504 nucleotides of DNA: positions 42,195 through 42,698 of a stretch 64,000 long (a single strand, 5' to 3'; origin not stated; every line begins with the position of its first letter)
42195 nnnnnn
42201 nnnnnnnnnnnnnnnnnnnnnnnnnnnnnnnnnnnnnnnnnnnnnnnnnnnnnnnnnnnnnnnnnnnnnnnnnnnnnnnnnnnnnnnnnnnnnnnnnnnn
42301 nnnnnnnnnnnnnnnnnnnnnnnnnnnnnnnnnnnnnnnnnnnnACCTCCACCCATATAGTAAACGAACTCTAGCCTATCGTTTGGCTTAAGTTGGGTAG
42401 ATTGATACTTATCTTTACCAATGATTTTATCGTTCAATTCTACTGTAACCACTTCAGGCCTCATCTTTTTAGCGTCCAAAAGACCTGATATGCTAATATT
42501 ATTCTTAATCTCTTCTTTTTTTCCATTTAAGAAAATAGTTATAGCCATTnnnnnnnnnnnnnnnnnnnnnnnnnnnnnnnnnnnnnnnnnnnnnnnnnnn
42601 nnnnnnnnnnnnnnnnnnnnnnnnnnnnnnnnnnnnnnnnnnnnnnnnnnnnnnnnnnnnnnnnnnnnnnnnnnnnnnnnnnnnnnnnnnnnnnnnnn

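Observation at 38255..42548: ThiS-CysK fusion with stand-alone MoaD-like carrier, E1 (MoeB), TusA, small sulfite-reductase-like protein and a distal JAMM protease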

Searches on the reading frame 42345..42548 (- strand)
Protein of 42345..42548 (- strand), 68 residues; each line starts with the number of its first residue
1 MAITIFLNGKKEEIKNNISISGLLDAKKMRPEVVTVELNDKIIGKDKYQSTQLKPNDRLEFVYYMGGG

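Call 53: search_protein_representatives(protein=window:42345-42548:-)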
Query: 68 residues. Proteins with E-value up to 0.001 (for the whole library): 2006; up to 1e-10: 63; up to 1e-30: 0. The best 150 are listed.
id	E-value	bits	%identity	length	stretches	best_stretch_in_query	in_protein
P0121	2.7e-22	93.7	69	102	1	1-68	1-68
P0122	4.5e-21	89.9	66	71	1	1-68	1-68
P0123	1.6e-20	88.1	66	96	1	1-68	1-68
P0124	1.9e-20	87.9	65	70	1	1-68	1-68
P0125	2.6e-20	87.5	66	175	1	1-68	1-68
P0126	1.3e-19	85.2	65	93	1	3-68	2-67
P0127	2.5e-19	84.4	60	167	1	1-68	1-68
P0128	3.4e-19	84.0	63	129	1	1-68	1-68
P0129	2.6e-18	81.2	63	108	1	4-68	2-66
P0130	4.8e-18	80.3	56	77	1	1-68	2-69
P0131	6.2e-18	80.0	64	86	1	5-68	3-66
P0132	2.3e-17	78.2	57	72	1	1-68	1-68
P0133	1.5e-16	75.7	61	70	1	3-68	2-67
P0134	1.9e-16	75.3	60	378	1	4-68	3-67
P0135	3.7e-16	74.4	51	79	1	1-68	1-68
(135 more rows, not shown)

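Call 64: search_solved_structures(query=window:42345-42548:-, max_evalue=1, show_alignments=2)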
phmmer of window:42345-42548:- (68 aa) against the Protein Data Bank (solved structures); distinct sequences matched with E-value up to 1: 3.
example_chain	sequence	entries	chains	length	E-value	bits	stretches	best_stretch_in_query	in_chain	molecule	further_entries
2k5p_A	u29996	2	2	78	4e-09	39.7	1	6-68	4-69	thiamine-biosynthesis protein | Thiamine-biosynthesis protein ThiS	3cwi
1tyg_B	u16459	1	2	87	2.3e-07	34.1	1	6-68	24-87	yjbS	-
5t2a_M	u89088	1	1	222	0.97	13.2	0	24-46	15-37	uL13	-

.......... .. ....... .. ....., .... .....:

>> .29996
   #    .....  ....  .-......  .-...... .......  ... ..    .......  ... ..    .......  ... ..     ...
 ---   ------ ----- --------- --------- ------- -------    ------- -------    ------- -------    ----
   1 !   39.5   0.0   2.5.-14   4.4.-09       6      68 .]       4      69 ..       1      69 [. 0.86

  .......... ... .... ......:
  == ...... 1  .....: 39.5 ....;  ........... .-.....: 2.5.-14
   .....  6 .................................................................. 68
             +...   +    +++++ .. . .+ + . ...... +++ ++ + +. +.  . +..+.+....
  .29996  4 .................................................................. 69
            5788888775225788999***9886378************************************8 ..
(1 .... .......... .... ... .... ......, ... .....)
